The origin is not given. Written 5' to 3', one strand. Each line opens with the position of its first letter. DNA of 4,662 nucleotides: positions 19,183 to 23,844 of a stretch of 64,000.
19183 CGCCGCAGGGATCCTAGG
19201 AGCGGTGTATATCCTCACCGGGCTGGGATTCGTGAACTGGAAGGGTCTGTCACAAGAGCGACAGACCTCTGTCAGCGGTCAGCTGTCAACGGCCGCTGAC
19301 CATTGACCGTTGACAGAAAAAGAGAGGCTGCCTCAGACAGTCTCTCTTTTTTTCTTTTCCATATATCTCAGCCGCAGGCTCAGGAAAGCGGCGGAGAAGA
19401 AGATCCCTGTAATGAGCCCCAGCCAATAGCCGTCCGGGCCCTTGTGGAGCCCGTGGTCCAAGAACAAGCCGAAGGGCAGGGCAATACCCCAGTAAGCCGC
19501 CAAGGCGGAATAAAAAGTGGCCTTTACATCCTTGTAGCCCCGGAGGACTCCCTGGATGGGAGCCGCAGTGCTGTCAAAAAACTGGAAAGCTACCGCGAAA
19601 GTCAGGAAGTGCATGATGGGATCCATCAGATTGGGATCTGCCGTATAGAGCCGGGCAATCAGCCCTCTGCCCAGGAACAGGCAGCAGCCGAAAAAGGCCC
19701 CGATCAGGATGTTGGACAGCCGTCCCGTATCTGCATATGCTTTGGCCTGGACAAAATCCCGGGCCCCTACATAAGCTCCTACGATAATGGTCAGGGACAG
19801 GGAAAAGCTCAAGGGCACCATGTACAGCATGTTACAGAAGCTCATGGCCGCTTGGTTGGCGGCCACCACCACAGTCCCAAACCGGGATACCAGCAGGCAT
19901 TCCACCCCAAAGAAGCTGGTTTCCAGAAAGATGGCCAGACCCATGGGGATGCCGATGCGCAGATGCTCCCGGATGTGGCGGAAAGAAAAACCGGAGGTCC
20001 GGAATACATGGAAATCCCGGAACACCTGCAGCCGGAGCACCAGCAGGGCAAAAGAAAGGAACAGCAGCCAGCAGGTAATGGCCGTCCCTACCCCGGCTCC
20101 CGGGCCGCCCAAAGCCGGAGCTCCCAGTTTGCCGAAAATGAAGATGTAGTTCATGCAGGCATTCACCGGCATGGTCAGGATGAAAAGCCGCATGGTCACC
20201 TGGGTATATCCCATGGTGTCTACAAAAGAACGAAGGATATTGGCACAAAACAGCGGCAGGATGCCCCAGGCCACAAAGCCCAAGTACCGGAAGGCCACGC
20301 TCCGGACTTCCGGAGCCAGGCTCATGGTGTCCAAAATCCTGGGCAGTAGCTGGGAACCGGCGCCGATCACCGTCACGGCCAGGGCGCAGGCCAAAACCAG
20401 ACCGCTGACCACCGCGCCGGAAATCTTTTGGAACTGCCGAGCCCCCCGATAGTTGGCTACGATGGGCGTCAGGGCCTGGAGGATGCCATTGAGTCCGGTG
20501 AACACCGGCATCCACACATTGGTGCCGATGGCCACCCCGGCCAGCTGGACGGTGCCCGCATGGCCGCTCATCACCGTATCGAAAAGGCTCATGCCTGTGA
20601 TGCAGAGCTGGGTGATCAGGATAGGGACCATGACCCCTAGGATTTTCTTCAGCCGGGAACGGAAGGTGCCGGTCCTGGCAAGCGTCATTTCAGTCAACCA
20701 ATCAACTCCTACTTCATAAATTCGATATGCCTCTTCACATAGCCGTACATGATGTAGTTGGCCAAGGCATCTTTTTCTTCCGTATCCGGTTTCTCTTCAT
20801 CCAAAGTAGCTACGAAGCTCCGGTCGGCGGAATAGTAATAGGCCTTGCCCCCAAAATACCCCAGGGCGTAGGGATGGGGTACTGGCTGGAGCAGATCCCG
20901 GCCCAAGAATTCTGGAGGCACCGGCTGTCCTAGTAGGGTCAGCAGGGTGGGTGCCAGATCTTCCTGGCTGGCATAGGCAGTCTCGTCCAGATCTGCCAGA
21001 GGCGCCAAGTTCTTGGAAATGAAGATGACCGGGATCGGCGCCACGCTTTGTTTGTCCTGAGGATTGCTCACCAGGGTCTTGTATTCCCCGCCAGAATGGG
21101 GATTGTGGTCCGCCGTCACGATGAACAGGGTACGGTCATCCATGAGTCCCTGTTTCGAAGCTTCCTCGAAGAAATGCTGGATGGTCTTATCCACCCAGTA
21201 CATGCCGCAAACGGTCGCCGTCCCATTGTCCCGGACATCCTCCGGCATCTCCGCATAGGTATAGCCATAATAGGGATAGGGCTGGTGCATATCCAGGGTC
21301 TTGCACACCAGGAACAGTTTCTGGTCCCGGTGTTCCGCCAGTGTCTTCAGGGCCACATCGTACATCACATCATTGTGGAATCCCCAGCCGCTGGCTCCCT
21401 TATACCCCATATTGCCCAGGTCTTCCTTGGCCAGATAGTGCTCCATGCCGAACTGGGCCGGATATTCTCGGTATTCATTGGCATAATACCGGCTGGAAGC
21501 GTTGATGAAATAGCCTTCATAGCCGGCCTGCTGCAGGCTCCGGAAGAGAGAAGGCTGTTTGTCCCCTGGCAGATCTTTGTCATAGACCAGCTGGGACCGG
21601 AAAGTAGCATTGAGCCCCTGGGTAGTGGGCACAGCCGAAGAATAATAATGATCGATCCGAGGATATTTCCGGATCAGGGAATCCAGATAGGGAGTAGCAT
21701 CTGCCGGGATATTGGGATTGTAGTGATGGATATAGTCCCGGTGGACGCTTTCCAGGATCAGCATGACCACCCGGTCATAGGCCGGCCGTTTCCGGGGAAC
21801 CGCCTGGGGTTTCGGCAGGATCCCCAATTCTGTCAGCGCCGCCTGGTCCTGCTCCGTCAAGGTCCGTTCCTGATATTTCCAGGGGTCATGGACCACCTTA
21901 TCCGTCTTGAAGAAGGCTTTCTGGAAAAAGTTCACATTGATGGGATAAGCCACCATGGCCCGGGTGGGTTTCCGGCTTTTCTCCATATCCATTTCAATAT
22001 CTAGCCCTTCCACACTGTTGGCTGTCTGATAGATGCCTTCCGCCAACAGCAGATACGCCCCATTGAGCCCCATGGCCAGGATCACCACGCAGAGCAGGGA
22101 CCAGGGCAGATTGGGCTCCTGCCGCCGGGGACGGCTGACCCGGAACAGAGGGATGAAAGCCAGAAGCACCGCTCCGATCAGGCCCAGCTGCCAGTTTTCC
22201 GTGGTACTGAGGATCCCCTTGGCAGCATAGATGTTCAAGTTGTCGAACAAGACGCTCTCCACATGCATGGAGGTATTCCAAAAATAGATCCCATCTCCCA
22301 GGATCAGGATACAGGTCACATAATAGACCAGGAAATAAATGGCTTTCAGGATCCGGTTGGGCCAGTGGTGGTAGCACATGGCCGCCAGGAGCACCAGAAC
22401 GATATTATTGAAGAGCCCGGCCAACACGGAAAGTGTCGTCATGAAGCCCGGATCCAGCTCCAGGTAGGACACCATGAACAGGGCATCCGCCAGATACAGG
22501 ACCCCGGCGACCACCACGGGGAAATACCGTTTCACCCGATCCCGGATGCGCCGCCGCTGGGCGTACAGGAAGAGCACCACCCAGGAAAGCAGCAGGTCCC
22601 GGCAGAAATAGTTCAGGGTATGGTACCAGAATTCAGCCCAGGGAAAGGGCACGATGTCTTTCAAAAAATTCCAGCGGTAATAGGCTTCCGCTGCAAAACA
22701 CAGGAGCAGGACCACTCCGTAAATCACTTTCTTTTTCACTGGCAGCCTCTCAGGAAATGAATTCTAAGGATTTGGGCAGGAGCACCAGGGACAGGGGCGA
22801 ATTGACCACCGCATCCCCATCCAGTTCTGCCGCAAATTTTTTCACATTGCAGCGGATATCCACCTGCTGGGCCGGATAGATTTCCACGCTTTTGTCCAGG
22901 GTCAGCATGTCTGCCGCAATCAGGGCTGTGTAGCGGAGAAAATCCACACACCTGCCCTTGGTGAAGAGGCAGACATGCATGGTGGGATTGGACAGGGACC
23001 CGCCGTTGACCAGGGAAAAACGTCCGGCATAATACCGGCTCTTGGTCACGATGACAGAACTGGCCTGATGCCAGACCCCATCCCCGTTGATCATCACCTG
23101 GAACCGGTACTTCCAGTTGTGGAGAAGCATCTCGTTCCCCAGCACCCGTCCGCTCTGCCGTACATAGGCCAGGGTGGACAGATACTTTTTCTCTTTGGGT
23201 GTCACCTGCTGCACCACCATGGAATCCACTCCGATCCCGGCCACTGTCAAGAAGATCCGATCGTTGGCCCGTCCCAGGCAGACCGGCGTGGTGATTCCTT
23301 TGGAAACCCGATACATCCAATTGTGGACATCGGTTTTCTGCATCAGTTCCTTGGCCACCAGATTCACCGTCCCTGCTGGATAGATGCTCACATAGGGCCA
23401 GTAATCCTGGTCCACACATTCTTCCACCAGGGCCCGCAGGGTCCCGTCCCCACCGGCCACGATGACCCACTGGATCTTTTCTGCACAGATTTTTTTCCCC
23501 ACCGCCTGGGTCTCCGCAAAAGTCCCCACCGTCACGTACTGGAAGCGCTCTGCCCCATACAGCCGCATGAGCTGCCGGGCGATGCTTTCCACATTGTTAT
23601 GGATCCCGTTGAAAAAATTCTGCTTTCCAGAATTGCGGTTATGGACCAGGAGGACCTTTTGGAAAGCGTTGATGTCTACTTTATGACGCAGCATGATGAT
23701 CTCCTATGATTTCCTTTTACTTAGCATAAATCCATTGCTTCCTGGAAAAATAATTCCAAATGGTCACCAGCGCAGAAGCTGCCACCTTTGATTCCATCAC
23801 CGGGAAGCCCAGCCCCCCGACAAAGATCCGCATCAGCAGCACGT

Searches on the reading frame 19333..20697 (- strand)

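Call 68: search_protein_families(library=pfam, proteins=[window:19333-20697:-], max_evalue=0.00001)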
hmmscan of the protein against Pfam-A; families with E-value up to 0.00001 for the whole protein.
window:19333-20697:- (454 aa): 1 family
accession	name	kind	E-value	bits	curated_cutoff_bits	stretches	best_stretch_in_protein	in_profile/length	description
PF01554.23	MatE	-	4.4e-56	189.4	24.9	2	25-185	1-161/161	MatE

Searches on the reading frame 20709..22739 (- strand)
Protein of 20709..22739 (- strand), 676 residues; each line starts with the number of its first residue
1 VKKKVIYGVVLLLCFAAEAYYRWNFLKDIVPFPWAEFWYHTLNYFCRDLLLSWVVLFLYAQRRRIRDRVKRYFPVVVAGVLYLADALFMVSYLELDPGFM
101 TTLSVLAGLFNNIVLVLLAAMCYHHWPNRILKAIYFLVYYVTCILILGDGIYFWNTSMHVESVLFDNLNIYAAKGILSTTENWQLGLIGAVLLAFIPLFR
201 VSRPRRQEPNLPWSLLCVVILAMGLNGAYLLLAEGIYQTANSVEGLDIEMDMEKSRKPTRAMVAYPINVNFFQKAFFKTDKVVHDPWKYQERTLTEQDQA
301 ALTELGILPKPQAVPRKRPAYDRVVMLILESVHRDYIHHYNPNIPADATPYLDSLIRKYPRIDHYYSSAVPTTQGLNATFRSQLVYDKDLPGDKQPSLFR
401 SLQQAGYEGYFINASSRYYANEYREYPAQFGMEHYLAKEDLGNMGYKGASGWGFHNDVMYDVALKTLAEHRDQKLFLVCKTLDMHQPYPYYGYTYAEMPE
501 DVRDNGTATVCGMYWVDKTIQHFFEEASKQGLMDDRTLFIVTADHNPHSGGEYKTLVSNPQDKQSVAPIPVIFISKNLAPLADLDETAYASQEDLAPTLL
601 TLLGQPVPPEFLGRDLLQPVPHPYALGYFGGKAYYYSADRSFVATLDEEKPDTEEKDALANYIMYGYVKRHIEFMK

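Call 69: search_protein_families(library=pfam, proteins=[window:20709-22739:-], max_evalue=0.00001)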
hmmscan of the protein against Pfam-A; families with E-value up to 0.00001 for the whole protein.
window:20709-22739:- (676 aa): 1 family
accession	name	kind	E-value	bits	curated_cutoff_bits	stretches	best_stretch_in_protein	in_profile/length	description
PF00884.28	Sulfatase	-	3.5e-26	92.7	25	1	324-604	3-300/301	Sulfatase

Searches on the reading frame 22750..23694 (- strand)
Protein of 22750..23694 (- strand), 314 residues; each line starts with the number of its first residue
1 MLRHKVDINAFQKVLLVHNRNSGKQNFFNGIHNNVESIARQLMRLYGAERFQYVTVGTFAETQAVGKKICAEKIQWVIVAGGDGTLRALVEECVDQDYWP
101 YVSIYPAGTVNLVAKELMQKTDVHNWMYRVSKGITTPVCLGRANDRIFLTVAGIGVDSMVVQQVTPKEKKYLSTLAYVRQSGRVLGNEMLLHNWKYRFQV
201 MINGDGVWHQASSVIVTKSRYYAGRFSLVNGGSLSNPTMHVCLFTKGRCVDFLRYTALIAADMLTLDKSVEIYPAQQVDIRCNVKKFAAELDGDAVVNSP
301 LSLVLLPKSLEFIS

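Call 69: search_protein_families(library=pfam, proteins=[window:22750-23694:-], max_evalue=0.00001)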
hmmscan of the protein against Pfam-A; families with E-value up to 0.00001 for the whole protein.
window:22750-23694:- (314 aa): 1 family
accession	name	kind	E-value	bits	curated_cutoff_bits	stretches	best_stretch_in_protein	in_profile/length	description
PF00781.29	DAGK_cat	-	2e-15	56.9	23.6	1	13-142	1-124/125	Diacylglycerol kinase catalytic domain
